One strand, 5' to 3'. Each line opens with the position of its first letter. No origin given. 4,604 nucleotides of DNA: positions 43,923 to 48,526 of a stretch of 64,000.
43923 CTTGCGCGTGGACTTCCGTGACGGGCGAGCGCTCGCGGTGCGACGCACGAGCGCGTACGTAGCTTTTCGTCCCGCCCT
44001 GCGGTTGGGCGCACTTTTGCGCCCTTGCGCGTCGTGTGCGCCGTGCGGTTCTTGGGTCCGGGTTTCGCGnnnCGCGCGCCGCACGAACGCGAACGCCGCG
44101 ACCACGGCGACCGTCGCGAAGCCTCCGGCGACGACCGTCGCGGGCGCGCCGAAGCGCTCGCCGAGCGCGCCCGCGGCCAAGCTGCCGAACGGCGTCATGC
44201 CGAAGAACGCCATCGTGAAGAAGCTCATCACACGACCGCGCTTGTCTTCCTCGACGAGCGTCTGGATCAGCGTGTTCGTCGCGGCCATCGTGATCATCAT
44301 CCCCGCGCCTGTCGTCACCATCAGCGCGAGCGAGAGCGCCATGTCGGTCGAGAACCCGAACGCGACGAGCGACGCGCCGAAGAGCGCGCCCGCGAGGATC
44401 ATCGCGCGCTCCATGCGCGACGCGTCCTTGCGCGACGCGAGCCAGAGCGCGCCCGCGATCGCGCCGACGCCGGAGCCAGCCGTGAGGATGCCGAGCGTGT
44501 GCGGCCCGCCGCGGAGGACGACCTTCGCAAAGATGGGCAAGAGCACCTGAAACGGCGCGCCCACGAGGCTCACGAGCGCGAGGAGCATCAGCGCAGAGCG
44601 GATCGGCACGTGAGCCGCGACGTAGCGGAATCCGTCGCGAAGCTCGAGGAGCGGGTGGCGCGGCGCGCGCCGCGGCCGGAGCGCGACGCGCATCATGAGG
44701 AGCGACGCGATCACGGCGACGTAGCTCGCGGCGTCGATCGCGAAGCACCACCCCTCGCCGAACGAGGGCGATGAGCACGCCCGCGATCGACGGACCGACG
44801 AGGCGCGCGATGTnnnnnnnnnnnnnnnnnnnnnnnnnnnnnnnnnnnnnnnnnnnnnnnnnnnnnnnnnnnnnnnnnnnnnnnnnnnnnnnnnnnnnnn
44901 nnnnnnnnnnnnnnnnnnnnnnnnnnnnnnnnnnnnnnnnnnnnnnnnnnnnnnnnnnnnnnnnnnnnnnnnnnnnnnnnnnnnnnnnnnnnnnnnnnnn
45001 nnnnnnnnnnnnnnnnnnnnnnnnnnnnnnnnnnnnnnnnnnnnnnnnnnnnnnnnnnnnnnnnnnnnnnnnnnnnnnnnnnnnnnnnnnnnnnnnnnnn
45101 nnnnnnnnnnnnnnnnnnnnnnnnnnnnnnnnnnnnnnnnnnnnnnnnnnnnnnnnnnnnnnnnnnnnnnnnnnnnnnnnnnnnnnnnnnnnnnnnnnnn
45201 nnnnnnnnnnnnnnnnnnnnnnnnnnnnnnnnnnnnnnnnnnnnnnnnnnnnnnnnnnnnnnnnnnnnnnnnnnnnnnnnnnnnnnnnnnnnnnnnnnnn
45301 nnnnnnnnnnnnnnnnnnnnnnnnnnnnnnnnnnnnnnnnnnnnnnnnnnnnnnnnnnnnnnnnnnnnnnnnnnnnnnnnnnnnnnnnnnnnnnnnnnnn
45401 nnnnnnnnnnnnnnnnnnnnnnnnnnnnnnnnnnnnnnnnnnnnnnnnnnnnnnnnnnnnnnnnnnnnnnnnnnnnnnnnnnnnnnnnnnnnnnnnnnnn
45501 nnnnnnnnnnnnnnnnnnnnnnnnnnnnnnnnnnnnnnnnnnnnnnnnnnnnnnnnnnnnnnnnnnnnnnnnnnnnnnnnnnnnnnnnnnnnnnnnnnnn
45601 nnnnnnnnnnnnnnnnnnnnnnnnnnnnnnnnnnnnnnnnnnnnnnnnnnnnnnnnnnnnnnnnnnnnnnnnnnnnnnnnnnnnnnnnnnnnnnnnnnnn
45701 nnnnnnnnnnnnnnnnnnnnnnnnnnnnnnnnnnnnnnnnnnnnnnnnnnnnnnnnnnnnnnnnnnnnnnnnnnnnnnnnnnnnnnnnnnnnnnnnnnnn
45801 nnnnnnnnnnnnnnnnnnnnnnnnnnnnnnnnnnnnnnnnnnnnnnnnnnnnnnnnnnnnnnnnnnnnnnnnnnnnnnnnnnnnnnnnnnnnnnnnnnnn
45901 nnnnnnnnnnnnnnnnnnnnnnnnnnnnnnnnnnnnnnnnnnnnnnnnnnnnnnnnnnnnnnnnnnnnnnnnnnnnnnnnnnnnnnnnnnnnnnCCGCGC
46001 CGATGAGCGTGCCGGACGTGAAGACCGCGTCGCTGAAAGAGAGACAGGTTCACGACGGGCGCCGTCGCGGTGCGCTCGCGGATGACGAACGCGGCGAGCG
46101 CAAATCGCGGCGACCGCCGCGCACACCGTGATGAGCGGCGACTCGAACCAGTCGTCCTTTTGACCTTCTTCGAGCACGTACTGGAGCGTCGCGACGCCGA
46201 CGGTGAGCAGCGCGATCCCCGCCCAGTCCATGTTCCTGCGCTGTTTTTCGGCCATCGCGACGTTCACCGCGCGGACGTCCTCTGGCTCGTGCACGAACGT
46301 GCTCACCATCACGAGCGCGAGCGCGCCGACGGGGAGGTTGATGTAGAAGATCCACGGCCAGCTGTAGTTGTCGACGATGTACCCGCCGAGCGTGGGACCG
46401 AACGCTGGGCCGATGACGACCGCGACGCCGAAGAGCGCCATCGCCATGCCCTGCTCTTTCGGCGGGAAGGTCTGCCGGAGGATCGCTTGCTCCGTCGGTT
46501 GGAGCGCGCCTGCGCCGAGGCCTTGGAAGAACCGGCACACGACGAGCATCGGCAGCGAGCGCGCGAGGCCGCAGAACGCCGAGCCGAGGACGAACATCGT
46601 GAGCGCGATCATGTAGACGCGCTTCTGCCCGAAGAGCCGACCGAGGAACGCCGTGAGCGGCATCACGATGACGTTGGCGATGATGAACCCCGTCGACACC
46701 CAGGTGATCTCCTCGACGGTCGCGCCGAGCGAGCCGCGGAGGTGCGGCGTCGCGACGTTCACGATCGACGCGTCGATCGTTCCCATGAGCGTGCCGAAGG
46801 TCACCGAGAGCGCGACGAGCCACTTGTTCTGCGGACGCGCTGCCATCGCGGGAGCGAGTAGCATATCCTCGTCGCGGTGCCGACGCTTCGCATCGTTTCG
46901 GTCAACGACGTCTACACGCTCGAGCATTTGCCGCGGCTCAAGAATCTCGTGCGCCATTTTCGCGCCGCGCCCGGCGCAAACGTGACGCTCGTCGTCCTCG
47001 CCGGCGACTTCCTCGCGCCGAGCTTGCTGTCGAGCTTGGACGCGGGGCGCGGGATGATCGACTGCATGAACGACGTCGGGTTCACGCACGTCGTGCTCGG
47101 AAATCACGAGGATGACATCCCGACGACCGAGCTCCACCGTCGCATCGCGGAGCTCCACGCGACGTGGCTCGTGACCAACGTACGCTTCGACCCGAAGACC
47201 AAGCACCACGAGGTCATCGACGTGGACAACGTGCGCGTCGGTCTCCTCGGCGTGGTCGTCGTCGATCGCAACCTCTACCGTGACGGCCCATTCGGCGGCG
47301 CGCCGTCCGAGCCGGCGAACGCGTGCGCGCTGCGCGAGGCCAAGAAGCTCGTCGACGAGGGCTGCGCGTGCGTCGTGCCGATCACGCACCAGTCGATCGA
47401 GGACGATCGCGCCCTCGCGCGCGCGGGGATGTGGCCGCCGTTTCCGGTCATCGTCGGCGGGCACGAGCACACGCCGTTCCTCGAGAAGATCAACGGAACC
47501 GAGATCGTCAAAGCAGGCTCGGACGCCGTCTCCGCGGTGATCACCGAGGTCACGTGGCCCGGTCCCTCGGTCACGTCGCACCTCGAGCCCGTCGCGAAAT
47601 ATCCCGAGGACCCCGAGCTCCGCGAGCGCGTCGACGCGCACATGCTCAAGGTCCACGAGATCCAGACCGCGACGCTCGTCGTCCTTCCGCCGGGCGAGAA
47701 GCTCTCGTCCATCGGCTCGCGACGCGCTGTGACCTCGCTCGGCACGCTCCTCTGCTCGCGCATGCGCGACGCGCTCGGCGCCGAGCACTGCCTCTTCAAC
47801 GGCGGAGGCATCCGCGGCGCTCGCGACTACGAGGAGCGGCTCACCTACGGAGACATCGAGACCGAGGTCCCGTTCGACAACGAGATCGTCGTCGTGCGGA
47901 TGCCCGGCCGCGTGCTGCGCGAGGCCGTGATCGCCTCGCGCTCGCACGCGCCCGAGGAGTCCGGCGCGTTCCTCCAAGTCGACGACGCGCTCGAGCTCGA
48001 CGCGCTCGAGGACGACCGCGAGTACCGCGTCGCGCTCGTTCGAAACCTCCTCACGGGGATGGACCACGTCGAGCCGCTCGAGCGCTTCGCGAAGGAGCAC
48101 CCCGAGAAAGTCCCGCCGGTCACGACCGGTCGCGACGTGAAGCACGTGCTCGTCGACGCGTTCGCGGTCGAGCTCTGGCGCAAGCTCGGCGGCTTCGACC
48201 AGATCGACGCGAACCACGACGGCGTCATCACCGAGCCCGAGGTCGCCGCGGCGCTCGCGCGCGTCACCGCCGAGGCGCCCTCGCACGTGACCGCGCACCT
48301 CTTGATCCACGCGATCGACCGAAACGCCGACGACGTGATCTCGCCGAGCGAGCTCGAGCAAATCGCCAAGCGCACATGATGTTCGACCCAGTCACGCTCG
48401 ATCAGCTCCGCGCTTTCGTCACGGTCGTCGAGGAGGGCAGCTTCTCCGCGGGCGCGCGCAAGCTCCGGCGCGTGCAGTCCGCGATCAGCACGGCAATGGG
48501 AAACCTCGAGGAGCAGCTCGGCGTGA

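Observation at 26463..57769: Unusual density of frame disruptions, most parsimoniously indel errors in the assembly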

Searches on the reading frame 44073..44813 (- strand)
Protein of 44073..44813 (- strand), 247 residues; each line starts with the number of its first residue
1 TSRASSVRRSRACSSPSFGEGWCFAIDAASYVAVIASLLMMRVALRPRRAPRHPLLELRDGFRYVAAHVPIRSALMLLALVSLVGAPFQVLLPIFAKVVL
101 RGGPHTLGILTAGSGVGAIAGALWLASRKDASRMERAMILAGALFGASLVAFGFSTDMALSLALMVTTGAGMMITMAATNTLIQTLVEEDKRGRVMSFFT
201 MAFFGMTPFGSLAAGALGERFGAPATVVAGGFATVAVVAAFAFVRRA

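Call 6: search_protein_families(library=pfam, proteins=[window:44073-44813:-], max_evalue=0.01)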
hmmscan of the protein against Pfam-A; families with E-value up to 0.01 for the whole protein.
window:44073-44813:- (247 aa): 2 families
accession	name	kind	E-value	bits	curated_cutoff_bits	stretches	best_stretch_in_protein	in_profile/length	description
PF05977.19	MFS_3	-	4e-29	101.9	27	1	18-244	166-393/524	Transmembrane secretion effector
PF07690.21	MFS_1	-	2.2e-13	50.3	33.4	1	22-210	152-346/347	Major Facilitator Superfamily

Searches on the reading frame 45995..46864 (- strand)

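Call 7: search_protein_families(library=pfam, proteins=[window:45995-46864:-], max_evalue=0.01)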
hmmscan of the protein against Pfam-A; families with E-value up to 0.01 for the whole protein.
window:45995-46864:- (290 aa): 8 families
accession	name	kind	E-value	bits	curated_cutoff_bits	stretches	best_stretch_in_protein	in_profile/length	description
PF07690.21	MFS_1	-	3.2e-45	155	33.4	1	22-213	2-188/347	Major Facilitator Superfamily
PF00083.30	Sugar_tr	-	2e-10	40.6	22.3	1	49-192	44-192/452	Sugar (and other) transporter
PF06609.19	TRI12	-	1.5e-07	30.7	23.2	1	51-241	78-270/599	Fungal trichothecene efflux pump (TRI12)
PF12832.13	MFS_1_like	-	5.6e-07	29.4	25.2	1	24-174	221-372/373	MFS_1 like family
PF05977.19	MFS_3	-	1.2e-05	24.4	27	1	82-177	82-176/524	Transmembrane secretion effector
PF13347.12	MFS_2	-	1.3e-05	24.3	27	1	46-165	255-382/427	MFS/sugar transport protein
PF03006.26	HlyIII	-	0.00025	21.2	26.2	0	168-255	41-124/224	Haemolysin-III related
PF03137.26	OATP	-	0.0034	16.2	25.8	1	105-167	134-196/545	Organic Anion Transporter Polypeptide (OATP) family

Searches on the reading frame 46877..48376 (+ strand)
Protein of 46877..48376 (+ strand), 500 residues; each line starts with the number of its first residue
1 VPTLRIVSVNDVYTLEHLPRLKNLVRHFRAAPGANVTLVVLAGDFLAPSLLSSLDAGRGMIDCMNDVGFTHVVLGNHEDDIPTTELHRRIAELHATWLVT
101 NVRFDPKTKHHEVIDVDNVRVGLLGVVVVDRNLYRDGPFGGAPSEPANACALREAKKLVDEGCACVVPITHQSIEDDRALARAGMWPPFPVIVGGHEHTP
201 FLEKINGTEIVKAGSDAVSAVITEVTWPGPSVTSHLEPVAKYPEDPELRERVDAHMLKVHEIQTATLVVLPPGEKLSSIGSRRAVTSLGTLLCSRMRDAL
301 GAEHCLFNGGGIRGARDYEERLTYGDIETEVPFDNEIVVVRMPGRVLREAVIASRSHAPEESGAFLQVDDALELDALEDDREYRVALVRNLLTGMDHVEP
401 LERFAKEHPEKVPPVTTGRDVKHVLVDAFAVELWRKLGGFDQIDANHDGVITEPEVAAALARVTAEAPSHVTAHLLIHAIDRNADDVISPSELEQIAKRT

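Call 7: search_protein_families(library=pfam, proteins=[window:46877-48376:+], max_evalue=0.01)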
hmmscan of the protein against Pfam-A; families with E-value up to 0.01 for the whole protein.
window:46877-48376:+ (500 aa): 7 families
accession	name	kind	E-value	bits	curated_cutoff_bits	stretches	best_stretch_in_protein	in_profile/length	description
PF02872.23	5_nucleotid_C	-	3.3e-14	53.7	23.6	1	281-370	17-105/158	5'-nucleotidase, C-terminal domain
PF13202.12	EF-hand_5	-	6.9e-06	25.7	25.9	1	440-455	5-20/25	EF hand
PF00149.33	Metallophos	-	2e-05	25.6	21.5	1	4-200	1-191/191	Calcineurin-like phosphoesterase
PF13405.12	EF-hand_6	-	6.4e-05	22.8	25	0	440-461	6-27/30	EF-hand domain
PF12850.12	Metallophos_2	-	8.1e-05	23.1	27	1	20-215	15-134/154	Calcineurin-like phosphoesterase superfamily domain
PF00036.39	EF-hand_1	-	0.00017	21.4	25.4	0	440-462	6-28/29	EF hand domain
PF13499.12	EF-hand_7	-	0.00034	21.3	30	1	440-497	8-66/67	EF-hand domain pair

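Call 9: find_encoding_contigs(protein=window:46877-48376:+, flank=10000, max_places=10)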
Protein seq(500 aa) (500 aa): no gene with exactly this product is on record in the collection.
